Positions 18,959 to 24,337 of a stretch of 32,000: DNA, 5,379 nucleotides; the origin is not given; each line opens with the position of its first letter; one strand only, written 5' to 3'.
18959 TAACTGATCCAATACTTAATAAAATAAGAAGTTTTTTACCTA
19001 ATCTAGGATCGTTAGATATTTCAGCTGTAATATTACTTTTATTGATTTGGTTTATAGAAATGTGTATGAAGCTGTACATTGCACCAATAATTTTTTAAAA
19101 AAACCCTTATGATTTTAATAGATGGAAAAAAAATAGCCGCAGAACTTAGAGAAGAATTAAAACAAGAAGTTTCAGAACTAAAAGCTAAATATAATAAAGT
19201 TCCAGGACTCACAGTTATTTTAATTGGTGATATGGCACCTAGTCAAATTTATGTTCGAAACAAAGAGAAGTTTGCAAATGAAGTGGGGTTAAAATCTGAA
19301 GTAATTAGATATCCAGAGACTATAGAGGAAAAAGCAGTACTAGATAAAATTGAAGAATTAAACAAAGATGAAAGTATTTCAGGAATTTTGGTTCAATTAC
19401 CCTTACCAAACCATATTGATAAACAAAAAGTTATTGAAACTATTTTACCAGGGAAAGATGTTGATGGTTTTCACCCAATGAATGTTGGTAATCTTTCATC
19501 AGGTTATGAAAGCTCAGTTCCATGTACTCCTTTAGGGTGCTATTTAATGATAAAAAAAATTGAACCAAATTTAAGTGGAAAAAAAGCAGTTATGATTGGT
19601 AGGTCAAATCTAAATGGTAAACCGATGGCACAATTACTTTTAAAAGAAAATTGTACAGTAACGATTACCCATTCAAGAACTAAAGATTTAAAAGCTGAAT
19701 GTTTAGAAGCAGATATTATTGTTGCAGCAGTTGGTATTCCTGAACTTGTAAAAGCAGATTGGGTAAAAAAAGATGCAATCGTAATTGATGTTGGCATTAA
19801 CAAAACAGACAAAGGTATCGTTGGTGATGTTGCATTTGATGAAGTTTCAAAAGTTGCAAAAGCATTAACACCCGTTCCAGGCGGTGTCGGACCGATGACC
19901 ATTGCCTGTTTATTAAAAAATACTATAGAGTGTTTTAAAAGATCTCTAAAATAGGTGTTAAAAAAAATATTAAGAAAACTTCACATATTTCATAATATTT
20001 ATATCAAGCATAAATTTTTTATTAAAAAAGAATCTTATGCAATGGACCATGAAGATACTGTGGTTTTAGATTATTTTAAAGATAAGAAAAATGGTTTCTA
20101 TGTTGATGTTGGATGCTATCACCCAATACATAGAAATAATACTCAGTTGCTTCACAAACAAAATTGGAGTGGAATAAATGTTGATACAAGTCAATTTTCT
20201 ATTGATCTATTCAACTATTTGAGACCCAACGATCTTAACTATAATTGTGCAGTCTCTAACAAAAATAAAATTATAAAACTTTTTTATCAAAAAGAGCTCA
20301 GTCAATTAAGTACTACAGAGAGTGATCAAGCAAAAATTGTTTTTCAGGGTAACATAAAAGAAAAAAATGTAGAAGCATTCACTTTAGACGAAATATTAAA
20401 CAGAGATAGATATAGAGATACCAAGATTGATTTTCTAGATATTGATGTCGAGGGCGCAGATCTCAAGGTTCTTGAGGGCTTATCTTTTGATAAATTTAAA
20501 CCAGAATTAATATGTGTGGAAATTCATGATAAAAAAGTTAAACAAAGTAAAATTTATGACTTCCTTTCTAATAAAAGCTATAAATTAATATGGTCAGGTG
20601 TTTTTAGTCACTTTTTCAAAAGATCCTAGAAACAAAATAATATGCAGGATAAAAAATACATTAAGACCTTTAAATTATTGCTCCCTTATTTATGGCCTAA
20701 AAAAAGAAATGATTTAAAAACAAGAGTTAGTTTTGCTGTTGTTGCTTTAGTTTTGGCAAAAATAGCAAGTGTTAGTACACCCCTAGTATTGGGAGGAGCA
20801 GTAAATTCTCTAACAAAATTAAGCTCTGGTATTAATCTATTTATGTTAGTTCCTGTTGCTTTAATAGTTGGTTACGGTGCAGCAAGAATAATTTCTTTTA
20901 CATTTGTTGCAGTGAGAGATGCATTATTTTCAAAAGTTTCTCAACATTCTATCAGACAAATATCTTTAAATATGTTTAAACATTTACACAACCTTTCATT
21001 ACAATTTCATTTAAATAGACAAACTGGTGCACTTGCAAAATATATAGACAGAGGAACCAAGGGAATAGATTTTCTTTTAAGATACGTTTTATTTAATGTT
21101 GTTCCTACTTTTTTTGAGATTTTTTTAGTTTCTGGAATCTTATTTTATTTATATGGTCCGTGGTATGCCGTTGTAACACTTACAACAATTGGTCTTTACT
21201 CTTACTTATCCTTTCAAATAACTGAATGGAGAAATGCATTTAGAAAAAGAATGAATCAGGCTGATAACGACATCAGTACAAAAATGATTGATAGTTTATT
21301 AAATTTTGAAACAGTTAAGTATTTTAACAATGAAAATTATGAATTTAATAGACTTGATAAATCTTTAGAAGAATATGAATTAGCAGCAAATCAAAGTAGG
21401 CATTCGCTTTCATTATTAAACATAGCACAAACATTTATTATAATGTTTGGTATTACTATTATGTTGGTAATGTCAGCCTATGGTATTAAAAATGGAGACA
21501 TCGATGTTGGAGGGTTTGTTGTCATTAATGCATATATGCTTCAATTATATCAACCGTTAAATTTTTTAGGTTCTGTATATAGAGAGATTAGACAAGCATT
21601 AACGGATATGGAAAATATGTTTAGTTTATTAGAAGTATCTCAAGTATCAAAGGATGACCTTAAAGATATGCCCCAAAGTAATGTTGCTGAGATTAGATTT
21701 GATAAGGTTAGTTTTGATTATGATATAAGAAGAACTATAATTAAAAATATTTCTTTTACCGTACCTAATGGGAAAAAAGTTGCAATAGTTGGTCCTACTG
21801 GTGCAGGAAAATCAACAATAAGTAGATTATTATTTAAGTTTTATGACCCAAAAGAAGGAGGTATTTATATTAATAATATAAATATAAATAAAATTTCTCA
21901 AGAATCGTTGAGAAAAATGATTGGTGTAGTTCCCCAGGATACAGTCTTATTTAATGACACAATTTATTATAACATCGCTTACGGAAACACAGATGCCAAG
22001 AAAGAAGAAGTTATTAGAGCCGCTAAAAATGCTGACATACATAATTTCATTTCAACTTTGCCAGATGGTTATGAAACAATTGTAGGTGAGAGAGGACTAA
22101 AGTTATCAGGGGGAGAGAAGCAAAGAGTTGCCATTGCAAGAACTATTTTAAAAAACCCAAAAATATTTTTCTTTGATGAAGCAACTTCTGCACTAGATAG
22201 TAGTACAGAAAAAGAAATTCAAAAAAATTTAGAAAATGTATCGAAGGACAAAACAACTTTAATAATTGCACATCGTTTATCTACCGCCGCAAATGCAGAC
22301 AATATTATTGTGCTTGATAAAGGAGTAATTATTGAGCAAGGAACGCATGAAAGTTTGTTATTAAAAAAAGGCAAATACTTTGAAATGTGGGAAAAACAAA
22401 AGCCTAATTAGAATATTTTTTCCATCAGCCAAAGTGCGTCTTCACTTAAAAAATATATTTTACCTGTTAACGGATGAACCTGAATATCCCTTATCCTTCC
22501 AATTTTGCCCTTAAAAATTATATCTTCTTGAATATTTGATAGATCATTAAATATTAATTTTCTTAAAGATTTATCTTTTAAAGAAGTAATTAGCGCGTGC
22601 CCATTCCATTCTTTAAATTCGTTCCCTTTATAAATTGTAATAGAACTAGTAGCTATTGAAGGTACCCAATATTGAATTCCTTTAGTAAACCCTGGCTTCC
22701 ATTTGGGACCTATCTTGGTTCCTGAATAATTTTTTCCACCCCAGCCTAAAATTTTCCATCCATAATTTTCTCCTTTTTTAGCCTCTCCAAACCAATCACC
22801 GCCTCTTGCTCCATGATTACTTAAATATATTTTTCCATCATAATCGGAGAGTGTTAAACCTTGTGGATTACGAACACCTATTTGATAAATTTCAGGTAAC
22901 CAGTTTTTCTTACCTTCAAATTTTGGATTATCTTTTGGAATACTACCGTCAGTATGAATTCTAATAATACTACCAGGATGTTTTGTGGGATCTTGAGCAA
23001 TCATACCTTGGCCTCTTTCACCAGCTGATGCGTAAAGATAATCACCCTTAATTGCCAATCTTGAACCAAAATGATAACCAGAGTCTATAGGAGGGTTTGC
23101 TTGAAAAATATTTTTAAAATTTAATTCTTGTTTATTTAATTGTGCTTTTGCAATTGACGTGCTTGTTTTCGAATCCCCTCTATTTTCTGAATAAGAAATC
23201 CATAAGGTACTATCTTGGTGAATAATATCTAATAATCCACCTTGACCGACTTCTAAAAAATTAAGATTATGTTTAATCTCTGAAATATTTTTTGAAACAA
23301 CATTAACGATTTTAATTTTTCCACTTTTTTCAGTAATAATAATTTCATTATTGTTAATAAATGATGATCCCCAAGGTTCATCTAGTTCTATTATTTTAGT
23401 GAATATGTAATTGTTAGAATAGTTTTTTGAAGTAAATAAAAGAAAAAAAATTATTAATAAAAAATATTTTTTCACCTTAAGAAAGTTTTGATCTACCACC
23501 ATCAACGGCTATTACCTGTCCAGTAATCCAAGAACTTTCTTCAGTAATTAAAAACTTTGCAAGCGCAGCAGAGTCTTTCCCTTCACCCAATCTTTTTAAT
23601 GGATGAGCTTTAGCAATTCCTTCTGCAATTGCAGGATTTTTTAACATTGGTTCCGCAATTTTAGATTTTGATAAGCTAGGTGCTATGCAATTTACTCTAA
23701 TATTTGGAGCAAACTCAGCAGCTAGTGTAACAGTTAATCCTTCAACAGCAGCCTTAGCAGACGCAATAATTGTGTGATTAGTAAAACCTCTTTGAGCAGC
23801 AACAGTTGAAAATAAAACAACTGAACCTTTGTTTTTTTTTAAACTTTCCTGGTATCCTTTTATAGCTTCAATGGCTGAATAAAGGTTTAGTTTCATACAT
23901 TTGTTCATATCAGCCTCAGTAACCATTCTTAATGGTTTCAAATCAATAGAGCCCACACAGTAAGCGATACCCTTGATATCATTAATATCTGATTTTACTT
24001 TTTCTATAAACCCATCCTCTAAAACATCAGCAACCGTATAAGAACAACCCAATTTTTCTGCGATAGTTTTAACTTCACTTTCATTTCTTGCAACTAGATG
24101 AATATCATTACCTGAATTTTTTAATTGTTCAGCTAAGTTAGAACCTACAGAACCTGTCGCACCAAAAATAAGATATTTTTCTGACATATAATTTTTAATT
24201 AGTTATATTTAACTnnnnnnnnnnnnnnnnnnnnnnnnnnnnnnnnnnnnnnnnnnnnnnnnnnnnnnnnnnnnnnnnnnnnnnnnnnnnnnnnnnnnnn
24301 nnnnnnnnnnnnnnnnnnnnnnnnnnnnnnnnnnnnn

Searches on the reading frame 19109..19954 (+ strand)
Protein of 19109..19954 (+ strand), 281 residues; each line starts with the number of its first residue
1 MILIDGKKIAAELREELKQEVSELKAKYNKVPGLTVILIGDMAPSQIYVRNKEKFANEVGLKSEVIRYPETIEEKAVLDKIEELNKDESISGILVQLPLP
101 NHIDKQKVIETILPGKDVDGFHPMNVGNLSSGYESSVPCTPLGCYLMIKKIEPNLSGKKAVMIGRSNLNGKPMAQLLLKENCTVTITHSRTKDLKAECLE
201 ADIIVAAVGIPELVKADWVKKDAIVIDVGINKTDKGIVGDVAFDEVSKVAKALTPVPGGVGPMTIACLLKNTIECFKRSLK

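Call 65: search_protein_families(library=pfam, proteins=[window:19109-19954:+], max_evalue=0.001)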
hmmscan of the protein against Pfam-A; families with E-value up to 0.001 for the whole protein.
window:19109-19954:+ (281 aa): 2 families
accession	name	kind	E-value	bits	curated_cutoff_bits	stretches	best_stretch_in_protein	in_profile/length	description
PF02882.25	THF_DHG_CYH_C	-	2.9e-65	218.9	27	1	122-279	1-159/160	Tetrahydrofolate dehydrogenase/cyclohydrolase, NAD(P)-binding domain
PF00763.28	THF_DHG_CYH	-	1.6e-41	141.6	32.8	1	4-119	1-115/115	Tetrahydrofolate dehydrogenase/cyclohydrolase, catalytic domain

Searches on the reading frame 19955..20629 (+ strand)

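Call 65: search_protein_families(library=pfam, proteins=[window:19955-20629:+], max_evalue=0.001)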
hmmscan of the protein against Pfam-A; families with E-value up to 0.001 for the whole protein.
window:19955-20629:+ (224 aa): 1 family
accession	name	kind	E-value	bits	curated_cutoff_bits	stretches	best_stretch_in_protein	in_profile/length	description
PF05050.19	Methyltransf_21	-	6.3e-19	69.2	22.7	1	51-211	1-173/173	Methyltransferase FkbM domain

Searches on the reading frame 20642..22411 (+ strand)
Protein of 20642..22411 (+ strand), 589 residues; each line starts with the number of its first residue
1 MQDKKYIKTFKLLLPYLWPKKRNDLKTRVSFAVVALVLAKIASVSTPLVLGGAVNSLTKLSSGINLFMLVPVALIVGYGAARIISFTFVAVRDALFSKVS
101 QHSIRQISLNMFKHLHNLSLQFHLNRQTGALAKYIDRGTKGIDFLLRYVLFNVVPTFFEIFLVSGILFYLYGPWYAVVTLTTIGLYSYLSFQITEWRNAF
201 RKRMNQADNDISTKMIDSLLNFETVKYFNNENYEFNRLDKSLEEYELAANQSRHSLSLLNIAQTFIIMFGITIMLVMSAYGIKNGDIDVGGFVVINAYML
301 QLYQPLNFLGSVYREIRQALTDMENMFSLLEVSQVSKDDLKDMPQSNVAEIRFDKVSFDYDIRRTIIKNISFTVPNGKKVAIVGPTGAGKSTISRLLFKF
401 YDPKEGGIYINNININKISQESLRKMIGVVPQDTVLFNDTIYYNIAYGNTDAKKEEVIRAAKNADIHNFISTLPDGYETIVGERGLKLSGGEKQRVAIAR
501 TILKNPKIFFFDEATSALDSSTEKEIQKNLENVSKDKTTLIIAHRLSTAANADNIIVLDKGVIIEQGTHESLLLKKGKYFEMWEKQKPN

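Call 65: search_protein_families(library=pfam, proteins=[window:20642-22411:+], max_evalue=0.001)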
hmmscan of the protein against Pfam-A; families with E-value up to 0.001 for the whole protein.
window:20642-22411:+ (589 aa): 3 families
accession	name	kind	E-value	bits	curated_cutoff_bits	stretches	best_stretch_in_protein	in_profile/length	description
PF00664.28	ABC_membrane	-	2.8e-40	139.2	28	1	31-306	3-274/274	ABC transporter transmembrane region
PF00005.33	ABC_tran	-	1.4e-33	116.9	25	1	368-516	2-137/137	ABC transporter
PF02463.25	SMC_N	-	2.2e-08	34.3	40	1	224-557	109-210/220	RecF/RecN/SMC N terminal domain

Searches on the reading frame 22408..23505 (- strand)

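Call 65: search_protein_families(library=pfam, proteins=[window:22408-23505:-], max_evalue=0.001)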
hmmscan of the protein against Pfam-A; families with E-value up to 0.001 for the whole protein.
window:22408-23505:- (365 aa): 1 family
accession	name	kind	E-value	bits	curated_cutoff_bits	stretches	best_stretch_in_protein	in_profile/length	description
PF07995.17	GSDH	-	2.9e-79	267.2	25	1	41-356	1-325/332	Glucose / Sorbosone dehydrogenase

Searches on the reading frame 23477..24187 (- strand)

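Call 65: search_protein_families(library=pfam, proteins=[window:23477-24187:-], max_evalue=0.001)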
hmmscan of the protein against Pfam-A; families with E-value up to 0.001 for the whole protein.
window:23477-24187:- (236 aa): 10 families
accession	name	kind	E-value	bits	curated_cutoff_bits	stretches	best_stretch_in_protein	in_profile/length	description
PF13561.12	adh_short_C2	-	1.9e-43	149.2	27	1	9-231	1-234/236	Enoyl-(Acyl carrier protein) reductase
PF00106.31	adh_short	-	6.2e-24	85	26.6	1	6-181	4-190/195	short chain dehydrogenase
PF01370.27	Epimerase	-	5.6e-07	29.6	20.9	1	6-107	2-103/240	NAD dependent epimerase/dehydratase family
PF08659.16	KR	-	6.1e-07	30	22.6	1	5-156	3-164/180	KR domain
PF13460.12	NAD_binding_10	-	2.3e-06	28.1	27.2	1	9-73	1-63/184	NAD(P)H-binding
PF23441.1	SDR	-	6.8e-06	26.1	27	1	81-231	102-254/258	SDR-like rossmann domain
PF02254.24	TrkA_N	-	1.6e-05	25.7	23.8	1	6-79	2-71/116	TrkA-N domain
PF16363.11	GDP_Man_Dehyd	-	0.00025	21.1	27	1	6-75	1-68/332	GDP-mannose 4,6 dehydratase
PF02558.23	ApbA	-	0.00062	19.9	22.2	0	6-45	2-39/150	Ketopantoate reductase PanE/ApbA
PF02719.21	Polysacc_synt_2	-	0.00062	19.5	20.2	1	6-128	2-128/293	Polysaccharide biosynthesis protein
